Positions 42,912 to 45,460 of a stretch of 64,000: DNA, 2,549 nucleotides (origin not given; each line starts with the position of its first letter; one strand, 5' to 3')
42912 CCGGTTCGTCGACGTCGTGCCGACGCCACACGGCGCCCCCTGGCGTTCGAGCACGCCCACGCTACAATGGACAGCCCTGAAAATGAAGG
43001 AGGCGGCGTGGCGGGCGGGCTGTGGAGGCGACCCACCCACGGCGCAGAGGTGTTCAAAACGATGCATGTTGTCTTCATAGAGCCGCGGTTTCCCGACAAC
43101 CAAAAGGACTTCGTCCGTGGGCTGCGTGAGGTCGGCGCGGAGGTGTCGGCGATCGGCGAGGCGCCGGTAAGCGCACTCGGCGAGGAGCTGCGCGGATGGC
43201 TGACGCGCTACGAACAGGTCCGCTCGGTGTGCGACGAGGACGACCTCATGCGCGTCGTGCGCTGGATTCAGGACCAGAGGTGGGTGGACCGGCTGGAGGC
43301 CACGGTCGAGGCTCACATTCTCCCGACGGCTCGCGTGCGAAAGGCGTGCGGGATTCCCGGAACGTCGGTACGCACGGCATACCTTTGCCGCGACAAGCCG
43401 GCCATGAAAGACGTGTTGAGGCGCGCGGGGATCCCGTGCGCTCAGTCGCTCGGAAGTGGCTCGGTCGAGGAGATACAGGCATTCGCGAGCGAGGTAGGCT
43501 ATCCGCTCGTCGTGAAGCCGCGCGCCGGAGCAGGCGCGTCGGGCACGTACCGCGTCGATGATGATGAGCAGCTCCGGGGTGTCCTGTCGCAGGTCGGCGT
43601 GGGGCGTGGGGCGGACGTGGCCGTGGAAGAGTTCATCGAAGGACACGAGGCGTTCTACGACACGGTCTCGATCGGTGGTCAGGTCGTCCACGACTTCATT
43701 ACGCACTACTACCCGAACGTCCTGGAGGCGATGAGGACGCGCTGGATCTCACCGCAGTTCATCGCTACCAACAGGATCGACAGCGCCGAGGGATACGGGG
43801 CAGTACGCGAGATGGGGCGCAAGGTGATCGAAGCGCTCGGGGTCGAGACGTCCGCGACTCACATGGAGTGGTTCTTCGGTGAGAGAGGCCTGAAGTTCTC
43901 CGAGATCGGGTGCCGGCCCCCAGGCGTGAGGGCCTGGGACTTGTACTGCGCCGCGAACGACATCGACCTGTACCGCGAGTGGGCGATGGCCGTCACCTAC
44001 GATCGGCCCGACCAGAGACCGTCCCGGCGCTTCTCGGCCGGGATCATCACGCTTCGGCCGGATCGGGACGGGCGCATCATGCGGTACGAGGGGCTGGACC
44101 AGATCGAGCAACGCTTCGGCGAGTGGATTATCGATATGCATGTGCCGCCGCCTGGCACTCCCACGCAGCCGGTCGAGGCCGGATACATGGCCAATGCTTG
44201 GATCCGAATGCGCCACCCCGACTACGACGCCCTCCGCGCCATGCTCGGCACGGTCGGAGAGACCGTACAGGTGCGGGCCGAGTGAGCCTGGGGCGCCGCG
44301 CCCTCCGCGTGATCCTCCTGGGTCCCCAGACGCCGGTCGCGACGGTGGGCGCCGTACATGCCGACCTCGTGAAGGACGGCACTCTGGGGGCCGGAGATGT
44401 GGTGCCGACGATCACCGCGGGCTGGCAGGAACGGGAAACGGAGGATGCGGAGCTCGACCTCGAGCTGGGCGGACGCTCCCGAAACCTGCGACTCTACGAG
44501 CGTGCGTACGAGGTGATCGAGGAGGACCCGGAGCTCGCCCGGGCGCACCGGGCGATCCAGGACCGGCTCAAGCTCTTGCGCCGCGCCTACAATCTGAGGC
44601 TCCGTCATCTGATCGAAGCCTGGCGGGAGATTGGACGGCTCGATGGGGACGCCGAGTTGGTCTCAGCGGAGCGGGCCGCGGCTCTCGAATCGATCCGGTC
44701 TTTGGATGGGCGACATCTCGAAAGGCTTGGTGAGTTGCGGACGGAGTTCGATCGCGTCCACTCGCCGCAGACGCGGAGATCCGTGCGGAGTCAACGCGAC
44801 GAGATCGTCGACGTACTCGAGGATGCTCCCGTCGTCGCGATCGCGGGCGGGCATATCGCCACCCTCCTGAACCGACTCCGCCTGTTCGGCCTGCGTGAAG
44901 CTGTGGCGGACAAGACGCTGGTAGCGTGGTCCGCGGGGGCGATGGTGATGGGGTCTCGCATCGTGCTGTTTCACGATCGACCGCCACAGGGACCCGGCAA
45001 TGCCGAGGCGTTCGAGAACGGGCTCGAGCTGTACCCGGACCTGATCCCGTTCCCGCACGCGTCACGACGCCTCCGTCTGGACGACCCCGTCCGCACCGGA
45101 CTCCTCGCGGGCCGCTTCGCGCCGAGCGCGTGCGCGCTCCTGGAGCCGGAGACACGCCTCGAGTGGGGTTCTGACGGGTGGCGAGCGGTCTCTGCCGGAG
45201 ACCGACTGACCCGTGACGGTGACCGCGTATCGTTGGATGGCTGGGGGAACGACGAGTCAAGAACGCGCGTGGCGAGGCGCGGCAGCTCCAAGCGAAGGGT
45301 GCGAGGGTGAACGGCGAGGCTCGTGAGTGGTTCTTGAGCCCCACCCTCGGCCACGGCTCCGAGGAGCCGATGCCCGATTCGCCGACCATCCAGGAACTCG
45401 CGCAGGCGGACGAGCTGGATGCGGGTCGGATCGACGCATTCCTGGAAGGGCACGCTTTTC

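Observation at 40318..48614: Seven-gene ATP-grasp / S51-like / esterase block inserted in a glycogen locus: candidate uncharacterised ligase-hydrolase system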

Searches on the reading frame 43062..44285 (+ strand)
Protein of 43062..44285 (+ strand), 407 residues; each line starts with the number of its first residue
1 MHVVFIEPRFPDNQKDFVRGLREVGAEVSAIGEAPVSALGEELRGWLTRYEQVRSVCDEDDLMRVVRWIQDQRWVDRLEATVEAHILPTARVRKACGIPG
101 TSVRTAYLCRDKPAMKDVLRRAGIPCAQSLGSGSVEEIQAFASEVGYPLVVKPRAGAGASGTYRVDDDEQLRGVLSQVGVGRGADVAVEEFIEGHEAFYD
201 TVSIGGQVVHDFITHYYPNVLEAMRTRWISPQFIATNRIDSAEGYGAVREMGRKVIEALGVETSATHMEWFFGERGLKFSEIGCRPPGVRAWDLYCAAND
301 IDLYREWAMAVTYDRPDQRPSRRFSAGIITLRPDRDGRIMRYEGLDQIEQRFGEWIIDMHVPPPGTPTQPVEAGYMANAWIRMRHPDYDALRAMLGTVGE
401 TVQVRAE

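Call 3: search_protein_families(library=pfam, proteins=[window:43062-44285:+], max_evalue=0.01)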
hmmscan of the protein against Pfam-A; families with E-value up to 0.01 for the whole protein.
window:43062-44285:+ (407 aa): 7 families
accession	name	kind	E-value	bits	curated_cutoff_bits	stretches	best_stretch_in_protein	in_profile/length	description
PF02222.28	ATP-grasp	-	5e-08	33.2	27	1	119-286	3-163/179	ATP-grasp domain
PF02786.22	CPSase_L_D2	-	5.1e-08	33.1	19.8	1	111-192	1-89/211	Carbamoyl-phosphate synthase L chain, ATP binding domain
PF01071.24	GARS_A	-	2.8e-06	27.7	27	1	111-222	2-119/194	Phosphoribosylglycinamide synthetase, ATP-grasp (A) domain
PF13535.11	ATP-grasp_4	-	7e-06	26.2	27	1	146-276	2-141/160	ATP-grasp domain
PF02655.19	ATP-grasp_3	-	0.00018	22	23.2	1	109-205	1-82/160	ATP-grasp domain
PF07478.18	Dala_Dala_lig_C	-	0.00059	19.8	24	1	136-197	26-86/204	D-ala D-ala ligase C-terminus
PF13549.11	ATP-grasp_5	-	0.0022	17.8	27.6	1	112-152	12-52/221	ATP-grasp domain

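Call 4: search_protein_families(library=ncbifam, proteins=[window:43062-44285:+], max_evalue=0.01)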
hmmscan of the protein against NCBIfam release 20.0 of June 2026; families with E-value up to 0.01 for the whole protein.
window:43062-44285:+ (407 aa): 40 families (the best 25 are shown)
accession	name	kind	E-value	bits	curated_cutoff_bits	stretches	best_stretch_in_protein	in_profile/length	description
NF002563.0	PRK02186.1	subfamily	7.9e-18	64.1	625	1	54-206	50-202/890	argininosuccinate lyase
NF005543.0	PRK07206.1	subfamily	6.8e-16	57.9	302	1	109-298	106-300/416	hypothetical protein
NF002378.0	PRK01372.1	subfamily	2e-09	36.6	243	1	100-197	89-184/305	D-alanine--D-alanine ligase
NF053745.1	AAntcapLigBacD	equivalog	2.8e-09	35.9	850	1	75-269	100-310/471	alanine--anticapsin ligase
NF010623.0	PRK14016.1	subfamily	3.3e-09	35.5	877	1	101-209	204-310/871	cyanophycin synthetase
TIGR02068.2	cya_phycin_syn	equivalog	3.5e-09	35.3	850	1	101-196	203-298/862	cyanophycin synthetase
NF009402.0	PRK12767.1-1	equivalog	4.7e-09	35.5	218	1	96-200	100-201/329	carbamoyl phosphate synthase-like protein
TIGR01369.1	CPSaseII_lrg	equivalog_domain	1.3e-08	33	1027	1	94-213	652-773/1052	carbamoyl-phosphate synthase (glutamine-hydrolyzing) large subunit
TIGR01205.1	D_ala_D_alaTIGR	subfamily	3.3e-08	32.9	245.65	1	100-197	95-196/318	D-alanine--D-alanine ligase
NF006766.0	PRK09288.1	equivalog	4.2e-08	32.3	339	1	51-286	56-285/396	formate-dependent phosphoribosylglycinamide formyltransferase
TIGR00877.1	purD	equivalog_domain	5.3e-08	32.1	288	1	100-222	93-221/425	phosphoribosylamine--glycine ligase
TIGR00768.1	rimK_fam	subfamily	8.9e-08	31.8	143.4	1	108-196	84-174/276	RimK family alpha-L-glutamate ligase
NF006286.0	PRK08462.1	equivalog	9.1e-08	31.4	740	1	100-172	106-180/445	acetyl-CoA carboxylase biotin carboxylase subunit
TIGR02144.1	LysX_arch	equivalog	1.1e-07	31.3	275.6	1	85-209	60-188/281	lysine biosynthesis protein LysX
TIGR01161.1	purK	equivalog_domain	1.2e-07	31.3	318.4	1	104-286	91-266/362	5-(carboxyamino)imidazole ribonucleotide synthase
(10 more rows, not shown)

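Call 56: search_protein_families(library=padloc, proteins=[window:43062-44285:+], max_evalue=0.001)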
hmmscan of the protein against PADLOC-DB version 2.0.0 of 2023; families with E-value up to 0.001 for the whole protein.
window:43062-44285:+ (407 aa): 0 families

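Call 68: find_homologous_proteins(query=window:43062-44285:+)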
Query window:43062-44285:+ (407 aa): 8000 proteins with E <= 0.001 among 8000 candidates; the best 120 are listed.
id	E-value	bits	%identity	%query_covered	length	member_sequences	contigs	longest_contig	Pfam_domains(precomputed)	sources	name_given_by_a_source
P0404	3.2e-277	937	100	100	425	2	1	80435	PF13535.12,PF02786.23,PF02222.28,PF01071.25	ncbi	-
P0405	5.9e-263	890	95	100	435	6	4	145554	PF02786.23,PF02222.28,PF01071.25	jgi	jgi:formate-dependent phosphoribosylglycinamide formyltransferase (GAR transformylase)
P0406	2.5e-219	747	78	100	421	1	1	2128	PF02786.23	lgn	-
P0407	5.1e-217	739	77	100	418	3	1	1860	PF13535.12,PF02786.23,PF02222.28,PF01071.25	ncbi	-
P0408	3.4e-216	736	76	100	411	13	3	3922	PF02786.23,PF02222.28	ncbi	-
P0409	8.6e-213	725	76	100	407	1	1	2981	PF02786.23,PF02222.28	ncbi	ncbi:MAG: ATP-grasp domain-containing protein [Gemmatimonadota bacterium]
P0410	9.1e-213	725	76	100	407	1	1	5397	PF13535.12,PF02786.23,PF02222.28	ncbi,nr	ncbi:MAG: ATP-grasp domain-containing protein [Gemmatimonadetes bacterium]|nr:ATP-grasp domain-conta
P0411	4.1e-212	723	75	100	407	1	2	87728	PF02786.23,PF01071.25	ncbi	-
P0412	7.0e-212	722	75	100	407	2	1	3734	PF02786.23,PF02222.28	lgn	-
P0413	7.5e-212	722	75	100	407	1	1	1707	PF02786.23,PF01071.25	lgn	-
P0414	3.7e-211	720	77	100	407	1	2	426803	PF13535.12,PF02786.23,PF02222.28,PF01071.25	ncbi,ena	-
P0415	4.5e-211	720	77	100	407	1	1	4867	PF13535.12,PF02786.23,PF02222.28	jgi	-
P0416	5.4e-211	719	76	100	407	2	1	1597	PF02786.23,PF02222.28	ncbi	-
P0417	3.5e-210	717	74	100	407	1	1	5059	PF02786.23,PF02222.28,PF01071.25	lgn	-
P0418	4.9e-209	713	73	100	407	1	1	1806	PF02786.23,PF02222.28,PF01071.25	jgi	jgi:carbamoylphosphate synthase large subunit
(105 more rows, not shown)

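Call 69: find_encoding_contigs(protein=P0405, flank=10000, max_places=1)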
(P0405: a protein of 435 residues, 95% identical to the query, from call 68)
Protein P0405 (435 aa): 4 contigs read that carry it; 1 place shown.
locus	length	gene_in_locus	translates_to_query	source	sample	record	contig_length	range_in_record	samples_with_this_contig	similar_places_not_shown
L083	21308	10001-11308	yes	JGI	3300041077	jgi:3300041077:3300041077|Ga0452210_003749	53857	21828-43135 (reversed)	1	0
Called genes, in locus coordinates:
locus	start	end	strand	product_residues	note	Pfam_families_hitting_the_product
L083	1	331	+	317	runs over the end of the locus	PF00005:ABC_tran, PF13304:AAA_21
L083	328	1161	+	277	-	PF12730:ABC2_membrane_4 (weak), PF10920:DUF2705 (faint)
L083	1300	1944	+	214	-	-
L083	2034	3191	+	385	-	PF00155:Aminotran_1_2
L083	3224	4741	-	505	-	PF08323:Glyco_transf_5, PF00534:Glycos_transf_1, PF13692:Glyco_trans_1_4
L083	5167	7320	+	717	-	PF02922:CBM_48, PF22019:GlgB_N (weak), PF00128:Alpha-amylase, PF02806:Alpha-amylase_C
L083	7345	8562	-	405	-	PF18130:ATPgrasp_N (weak), PF02222:ATP-grasp (weak), PF07478:Dala_Dala_lig_C (weak)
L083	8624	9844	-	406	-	PF13549:ATP-grasp_5 (faint), PF01071:GARS_A (weak), PF02786:CPSase_L_D2 (weak), PF02222:ATP-grasp, PF07478:Dala_Dala_lig_C (weak), PF13535:ATP-grasp_4 (weak)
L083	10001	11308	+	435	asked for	PF01071:GARS_A (faint), PF02222:ATP-grasp (weak), PF02786:CPSase_L_D2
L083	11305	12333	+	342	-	PF03575:Peptidase_S51 (weak)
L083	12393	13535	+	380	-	PF00756:Esterase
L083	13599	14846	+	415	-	-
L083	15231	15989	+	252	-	PF00756:Esterase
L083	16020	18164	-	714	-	PF11897:DUF3417, PF00343:Phosphorylase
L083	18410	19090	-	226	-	PF14321:DUF4382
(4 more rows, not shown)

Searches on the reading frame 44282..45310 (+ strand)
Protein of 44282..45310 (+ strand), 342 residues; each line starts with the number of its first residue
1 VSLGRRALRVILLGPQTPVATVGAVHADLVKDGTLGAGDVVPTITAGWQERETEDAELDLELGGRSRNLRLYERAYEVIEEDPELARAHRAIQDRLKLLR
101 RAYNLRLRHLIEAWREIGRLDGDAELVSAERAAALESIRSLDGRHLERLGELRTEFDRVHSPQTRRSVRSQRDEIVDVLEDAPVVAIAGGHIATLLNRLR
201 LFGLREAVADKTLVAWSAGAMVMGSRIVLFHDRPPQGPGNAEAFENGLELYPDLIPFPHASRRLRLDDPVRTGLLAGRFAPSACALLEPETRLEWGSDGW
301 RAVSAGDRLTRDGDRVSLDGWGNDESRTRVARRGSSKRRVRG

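Call 3: search_protein_families(library=pfam, proteins=[window:44282-45310:+], max_evalue=0.01)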
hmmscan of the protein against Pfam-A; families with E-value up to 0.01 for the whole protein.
window:44282-45310:+ (342 aa): 1 family
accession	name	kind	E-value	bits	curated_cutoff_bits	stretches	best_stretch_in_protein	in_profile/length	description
PF03575.23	Peptidase_S51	-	1.8e-07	31.5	23.9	1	168-260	69-163/206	Peptidase family S51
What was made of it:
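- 44282..45310 (+): S51-fold (peptidase E / cyanophycinase-like) serine hydrolase with a helical hairpin insert of about 110 residues. Pfam Peptidase_S51 1.8e-7 (call 3).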

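Call 4: search_protein_families(library=ncbifam, proteins=[window:44282-45310:+], max_evalue=0.01)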
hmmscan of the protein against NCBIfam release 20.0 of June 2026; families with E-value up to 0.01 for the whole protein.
window:44282-45310:+ (342 aa): 1 family
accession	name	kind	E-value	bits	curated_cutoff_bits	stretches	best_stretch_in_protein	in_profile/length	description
NF003642.0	PRK05282.1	equivalog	0.0043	16.6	156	1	167-236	66-139/233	dipeptidase PepE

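Call 7: search_solved_structures(query=window:44282-45310:+, max_evalue=1, show_alignments=1)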
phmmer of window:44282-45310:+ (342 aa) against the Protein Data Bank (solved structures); distinct sequences matched with E-value up to 1: 4.
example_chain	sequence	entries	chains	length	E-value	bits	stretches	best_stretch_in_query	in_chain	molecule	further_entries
1hue_A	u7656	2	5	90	0.15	14.4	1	309-336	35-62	HU PROTEIN | PROTEIN HU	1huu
8j07_9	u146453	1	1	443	0.15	14.4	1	81-198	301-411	Dynein regulatory complex protein 9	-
1fy2_A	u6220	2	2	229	0.17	14.3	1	178-254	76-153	ASPARTYL DIPEPTIDASE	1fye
6a4r_A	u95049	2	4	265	0.23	13.9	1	178-254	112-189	Peptidase E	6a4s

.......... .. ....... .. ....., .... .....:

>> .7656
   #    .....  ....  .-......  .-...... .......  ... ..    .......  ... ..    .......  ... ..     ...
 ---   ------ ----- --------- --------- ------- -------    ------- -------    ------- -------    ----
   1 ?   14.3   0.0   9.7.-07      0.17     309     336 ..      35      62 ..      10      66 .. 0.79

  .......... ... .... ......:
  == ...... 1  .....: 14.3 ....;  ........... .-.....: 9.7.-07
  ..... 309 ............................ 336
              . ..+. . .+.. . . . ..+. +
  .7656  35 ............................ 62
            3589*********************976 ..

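Call 24: find_homologous_proteins(query=window:44282-45310:+)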
Query window:44282-45310:+ (342 aa): 3040 proteins with E <= 0.001 among 8000 candidates; the best 120 are listed.
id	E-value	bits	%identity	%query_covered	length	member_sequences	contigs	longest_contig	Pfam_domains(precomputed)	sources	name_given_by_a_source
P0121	1.8e-218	742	100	100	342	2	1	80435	PF03575.24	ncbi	-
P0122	1.9e-169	581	80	99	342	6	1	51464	PF03575.24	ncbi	-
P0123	1.7e-153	529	74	100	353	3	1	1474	PF03575.24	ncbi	-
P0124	1.1e-145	503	72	96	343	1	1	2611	PF03575.24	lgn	-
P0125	3.8e-142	492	76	88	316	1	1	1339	PF03575.24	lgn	-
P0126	3.0e-101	357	58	85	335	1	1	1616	-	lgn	-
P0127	4.6e-99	350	57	87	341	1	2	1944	-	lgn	-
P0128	6.5e-97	343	57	91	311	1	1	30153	PF03575.24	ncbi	-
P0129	6.9e-97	343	57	92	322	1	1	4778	PF03575.24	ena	-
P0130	7.8e-97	343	56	92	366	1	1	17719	PF03575.24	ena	-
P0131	3.9e-96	340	56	90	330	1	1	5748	-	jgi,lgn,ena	-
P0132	2.0e-94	335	57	88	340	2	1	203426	PF03575.24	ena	-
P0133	6.2e-94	333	54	89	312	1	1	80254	PF03575.24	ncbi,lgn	-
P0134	1.2e-93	332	54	91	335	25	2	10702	PF03575.24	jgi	-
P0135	4.0e-93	330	54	90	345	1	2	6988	PF03575.24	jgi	-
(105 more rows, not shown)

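Call 25: find_encoding_contigs(protein=P0121, flank=10000, max_places=3)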
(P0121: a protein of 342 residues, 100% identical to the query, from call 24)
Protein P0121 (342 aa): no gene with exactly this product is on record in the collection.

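Call 39: predict_structure(alignment_id=A2)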
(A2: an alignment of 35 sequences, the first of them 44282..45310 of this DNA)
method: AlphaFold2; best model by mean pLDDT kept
length: 342 residues; sequences in the alignment: 35
mean_pLDDT: 90.5   pTM: 0.88
mean pLDDT of the five models: 90.5, 89.8, 89.2, 89.1, 88.7
residues with pLDDT >= 90: 270; 70-90: 34; 50-70: 35; < 50: 3
segments of 3 or more residues with pLDDT < 50: none
pLDDT, mean of each block of 10 residues (from residue 1): 76 93 97 95 76 76 94 95 98 97 97 94 96 97 98 97 97 97 94 94 95 97 95 70 96 94 92 95 96 92 92 92 62 58 59
secondary structure, 60 per line:
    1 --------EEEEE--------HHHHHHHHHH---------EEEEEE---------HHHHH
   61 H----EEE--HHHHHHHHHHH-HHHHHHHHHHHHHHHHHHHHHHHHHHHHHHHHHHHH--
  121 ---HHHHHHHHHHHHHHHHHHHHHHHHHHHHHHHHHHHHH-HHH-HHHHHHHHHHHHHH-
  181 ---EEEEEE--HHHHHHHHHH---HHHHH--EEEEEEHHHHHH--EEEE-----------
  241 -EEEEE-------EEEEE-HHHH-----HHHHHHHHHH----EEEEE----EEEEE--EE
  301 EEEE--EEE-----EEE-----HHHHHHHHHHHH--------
elements in order: E9-13 H22-31 E41-46 H56-61 E66-68 H71-81 H83-118 H124-160 H166-179 E184-189 H192-201 H205-209 E212-217 H218-223 E226-229 E242-246 E254-258 H260-263 H269-278 E283-287 E292-296 E299-304 E307-309 E315-317 H323-334
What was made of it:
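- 44282..45310 (+): The AlphaFold model has pLDDT 90.5 (call 39).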

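Call 42: fold_search(model_id=the predicted structure, library=pdb)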
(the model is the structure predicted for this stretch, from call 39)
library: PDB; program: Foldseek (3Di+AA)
matches with E <= 10: 615; with E <= 0.001: 16
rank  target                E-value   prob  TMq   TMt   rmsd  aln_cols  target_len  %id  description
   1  6nqc                  9.3e-08  1.00  0.46  0.61   7.4       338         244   12  Crystal structure of a peptidase from an acI-B1 Actinobacterium (released 2020-01-22)
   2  6a4r_A                1.0e-06  1.00  0.44  0.60  10.7       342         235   14  Crystal structure of aspartate bound peptidase E from Salmonella enterica (released 2018-10-24)
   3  7c9b                  1.2e-06  1.00  0.44  0.61   5.5       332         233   12  Crystal structure of dipeptidase-E from Xenopus laevis (released 2021-06-09)
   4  3en0_A                2.0e-06  1.00  0.43  0.54   8.4       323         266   10  The Structure of Cyanophycinase (released 2009-07-28)
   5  6a4r_B                2.1e-06  1.00  0.43  0.61  10.8       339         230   14  Crystal structure of aspartate bound peptidase E from Salmonella enterica (released 2018-10-24)
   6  7uqv_B                2.3e-06  1.00  0.40  0.51  11.0       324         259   10  Pseudobacteroides cellulosolvens pseudo-CphB (released 2022-08-10)
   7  1fy2                  2.5e-06  1.00  0.42  0.61  10.7       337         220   14  Aspartyl Dipeptidase (released 2001-01-10)
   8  3en0_B                3.3e-06  1.00  0.45  0.56   7.1       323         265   10  The Structure of Cyanophycinase (released 2009-07-28)
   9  3en0_C                6.3e-06  1.00  0.44  0.55   7.3       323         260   10  The Structure of Cyanophycinase (released 2009-07-28)
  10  7ffp                  6.3e-06  1.00  0.44  0.59   5.9       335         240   12  Crystal structure of di-peptidase-E from Xenopus laevis (released 2021-09-08)
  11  7uqw_C                8.0e-06  1.00  0.44  0.55   7.4       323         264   10  PCC6803 Cyanophycinase S132DAP covalently bound to cyanophycin dimer (released 2022-08-10)
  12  7uqw_B                8.0e-06  1.00  0.44  0.55   7.3       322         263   10  PCC6803 Cyanophycinase S132DAP covalently bound to cyanophycin dimer (released 2022-08-10)
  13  7uqw_A                1.3e-05  1.00  0.43  0.53   7.4       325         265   10  PCC6803 Cyanophycinase S132DAP covalently bound to cyanophycin dimer (released 2022-08-10)
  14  6a4t_A                2.9e-05  1.00  0.40  0.67  10.7       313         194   17  Crystal structure of Peptidase E from Deinococcus radiodurans R1 (released 2019-06-26)
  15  6iru_A                7.0e-05  1.00  0.26  0.42  10.3       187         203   21  Crystal structure of Peptidase E from Deinococcus radiodurans in P6422 space group (released 2019-11-20)
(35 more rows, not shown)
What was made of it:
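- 44282..45310 (+): Foldseek hits: 6nqc 9e-8, PepE 6a4r 1e-6, cyanophycinase 3en0 2e-6 (call 42).
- On Peptidase family S51 (PepE / cyanophycinase): Foldseek probability is 1.00 to 6nqc, 6a4r, 7c9b and 3en0 (call 42).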

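Call 56: search_protein_families(library=padloc, proteins=[window:44282-45310:+], max_evalue=0.001)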
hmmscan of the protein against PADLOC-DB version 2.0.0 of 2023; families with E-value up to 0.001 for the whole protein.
window:44282-45310:+ (342 aa): 0 families

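Call 65: search_solved_structures(query=A2, max_evalue=1, show_alignments=4)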
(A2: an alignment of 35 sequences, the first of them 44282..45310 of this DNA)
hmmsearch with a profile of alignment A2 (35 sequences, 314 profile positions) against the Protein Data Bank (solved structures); distinct sequences matched with E-value up to 1: 3.
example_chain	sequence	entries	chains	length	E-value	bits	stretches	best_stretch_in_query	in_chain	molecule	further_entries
2ywd_A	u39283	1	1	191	0.082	14.8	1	141-232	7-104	Glutamine amidotransferase subunit pdxT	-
6iru_A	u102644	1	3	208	0.092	14.7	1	165-254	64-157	peptidase DR_1070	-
6a4t_A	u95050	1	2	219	0.11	14.5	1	165-254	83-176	Peptidase E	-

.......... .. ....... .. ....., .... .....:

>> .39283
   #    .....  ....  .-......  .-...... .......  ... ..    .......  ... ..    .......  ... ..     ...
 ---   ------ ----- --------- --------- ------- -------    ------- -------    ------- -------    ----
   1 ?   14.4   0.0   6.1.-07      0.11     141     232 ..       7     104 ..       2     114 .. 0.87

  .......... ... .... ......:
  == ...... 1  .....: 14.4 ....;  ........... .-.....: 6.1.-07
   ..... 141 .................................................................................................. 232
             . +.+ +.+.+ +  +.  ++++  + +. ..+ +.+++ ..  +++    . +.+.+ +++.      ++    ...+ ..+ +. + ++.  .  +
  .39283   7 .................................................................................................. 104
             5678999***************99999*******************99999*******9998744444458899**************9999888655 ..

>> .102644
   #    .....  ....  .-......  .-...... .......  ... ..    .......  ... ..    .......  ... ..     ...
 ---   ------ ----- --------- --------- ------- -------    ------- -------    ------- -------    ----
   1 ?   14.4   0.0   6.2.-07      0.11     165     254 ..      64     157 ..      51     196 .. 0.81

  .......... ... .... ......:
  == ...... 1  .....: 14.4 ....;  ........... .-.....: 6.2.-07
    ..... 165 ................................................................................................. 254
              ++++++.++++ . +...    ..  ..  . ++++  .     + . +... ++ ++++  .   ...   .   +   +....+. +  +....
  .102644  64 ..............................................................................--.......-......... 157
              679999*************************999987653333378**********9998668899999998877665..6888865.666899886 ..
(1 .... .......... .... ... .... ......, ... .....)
